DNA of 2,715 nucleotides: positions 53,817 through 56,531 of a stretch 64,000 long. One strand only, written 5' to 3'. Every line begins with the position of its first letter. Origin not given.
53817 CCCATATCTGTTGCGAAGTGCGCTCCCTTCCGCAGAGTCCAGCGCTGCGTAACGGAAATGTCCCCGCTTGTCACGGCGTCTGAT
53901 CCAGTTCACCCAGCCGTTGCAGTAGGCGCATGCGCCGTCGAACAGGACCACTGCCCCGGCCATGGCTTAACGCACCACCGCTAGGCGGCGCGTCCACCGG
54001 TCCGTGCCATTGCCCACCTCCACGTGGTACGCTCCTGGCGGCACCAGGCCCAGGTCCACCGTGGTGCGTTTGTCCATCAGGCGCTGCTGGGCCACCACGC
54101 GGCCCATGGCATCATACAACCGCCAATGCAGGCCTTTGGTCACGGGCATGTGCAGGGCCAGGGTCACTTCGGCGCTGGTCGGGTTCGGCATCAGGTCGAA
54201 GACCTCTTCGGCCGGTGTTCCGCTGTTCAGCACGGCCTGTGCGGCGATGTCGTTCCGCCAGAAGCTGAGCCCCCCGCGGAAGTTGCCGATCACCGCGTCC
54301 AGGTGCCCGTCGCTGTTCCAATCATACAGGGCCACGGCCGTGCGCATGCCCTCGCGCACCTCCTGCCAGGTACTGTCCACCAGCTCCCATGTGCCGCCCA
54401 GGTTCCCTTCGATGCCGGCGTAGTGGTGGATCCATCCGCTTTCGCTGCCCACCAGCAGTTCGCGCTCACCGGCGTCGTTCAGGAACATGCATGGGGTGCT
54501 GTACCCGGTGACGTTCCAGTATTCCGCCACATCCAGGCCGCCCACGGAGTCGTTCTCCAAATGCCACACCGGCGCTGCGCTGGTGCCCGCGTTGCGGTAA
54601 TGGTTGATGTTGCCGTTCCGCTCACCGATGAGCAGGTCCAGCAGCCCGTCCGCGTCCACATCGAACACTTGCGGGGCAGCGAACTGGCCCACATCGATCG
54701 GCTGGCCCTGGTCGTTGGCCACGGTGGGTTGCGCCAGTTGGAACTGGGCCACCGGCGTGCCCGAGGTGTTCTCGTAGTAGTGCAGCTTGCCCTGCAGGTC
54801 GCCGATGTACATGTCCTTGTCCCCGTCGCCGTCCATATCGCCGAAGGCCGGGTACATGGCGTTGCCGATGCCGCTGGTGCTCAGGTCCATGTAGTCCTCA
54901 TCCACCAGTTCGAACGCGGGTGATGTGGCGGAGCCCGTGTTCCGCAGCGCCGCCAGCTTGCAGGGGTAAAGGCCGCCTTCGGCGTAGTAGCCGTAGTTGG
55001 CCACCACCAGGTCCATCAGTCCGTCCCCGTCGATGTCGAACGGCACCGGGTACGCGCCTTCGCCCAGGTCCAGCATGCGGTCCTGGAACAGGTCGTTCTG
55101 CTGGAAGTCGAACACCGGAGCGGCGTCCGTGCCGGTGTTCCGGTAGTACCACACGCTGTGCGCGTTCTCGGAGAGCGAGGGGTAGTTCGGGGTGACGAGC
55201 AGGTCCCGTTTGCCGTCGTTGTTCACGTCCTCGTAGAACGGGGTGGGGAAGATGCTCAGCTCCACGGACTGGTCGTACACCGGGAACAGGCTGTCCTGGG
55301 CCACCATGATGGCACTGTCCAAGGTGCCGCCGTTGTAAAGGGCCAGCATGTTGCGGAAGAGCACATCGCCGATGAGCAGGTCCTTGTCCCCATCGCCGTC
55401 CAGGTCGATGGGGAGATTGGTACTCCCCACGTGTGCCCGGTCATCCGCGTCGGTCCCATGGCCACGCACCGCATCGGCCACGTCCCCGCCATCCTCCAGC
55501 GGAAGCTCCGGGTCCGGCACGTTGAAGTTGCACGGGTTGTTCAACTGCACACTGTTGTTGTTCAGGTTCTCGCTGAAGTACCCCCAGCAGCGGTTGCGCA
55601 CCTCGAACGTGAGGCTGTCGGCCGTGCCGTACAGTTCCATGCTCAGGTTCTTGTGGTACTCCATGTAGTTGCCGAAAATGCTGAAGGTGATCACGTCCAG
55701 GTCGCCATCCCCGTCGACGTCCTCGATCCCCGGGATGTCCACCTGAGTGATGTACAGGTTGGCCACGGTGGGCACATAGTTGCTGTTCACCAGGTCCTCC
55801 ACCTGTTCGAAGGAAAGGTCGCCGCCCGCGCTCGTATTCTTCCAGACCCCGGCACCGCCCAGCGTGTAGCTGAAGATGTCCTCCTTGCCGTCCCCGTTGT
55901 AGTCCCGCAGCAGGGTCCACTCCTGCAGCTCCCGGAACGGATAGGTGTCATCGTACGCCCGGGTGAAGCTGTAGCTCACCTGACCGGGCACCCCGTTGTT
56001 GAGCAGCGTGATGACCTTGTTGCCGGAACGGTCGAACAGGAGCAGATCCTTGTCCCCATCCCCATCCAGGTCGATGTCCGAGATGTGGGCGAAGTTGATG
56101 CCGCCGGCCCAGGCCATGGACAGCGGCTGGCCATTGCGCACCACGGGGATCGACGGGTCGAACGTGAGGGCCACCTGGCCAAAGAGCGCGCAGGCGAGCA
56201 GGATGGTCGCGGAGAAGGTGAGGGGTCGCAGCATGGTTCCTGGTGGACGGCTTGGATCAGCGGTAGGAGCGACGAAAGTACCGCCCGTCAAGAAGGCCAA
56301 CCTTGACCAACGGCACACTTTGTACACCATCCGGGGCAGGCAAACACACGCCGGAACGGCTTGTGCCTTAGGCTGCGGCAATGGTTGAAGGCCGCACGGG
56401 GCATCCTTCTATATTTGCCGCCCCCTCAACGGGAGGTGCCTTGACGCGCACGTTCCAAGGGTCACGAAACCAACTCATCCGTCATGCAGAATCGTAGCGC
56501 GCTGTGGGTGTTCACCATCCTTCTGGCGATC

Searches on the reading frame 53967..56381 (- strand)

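Call 54: search_protein_families(library=pfam, proteins=[window:53967-56381:-], max_evalue=0.0001)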
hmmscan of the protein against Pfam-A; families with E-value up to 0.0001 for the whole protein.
window:53967-56381:- (804 aa): 3 families
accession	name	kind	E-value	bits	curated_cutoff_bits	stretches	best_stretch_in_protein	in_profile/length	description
PF13517.12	FG-GAP_3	-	8.4e-30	103.6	26.9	2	385-460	1-61/61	FG-GAP-like repeat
PF01839.29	FG-GAP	-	7e-15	55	22.1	0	449-466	9-26/37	FG-GAP repeat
PF18962.6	Por_Secre_tail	-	1.3e-05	25.8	27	1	732-800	3-73/75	Secretion system C-terminal sorting domain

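Call 56: search_protein_families(library=ncbifam, proteins=[window:53967-56381:-], max_evalue=0.0001)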
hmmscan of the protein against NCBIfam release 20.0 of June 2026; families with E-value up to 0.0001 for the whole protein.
window:53967-56381:- (804 aa): 1 family
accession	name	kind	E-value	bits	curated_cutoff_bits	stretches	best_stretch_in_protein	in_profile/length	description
TIGR04183.1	Por_Secre_tail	domain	7.9e-07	29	23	1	732-801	3-70/72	T9SS type A sorting domain-containing protein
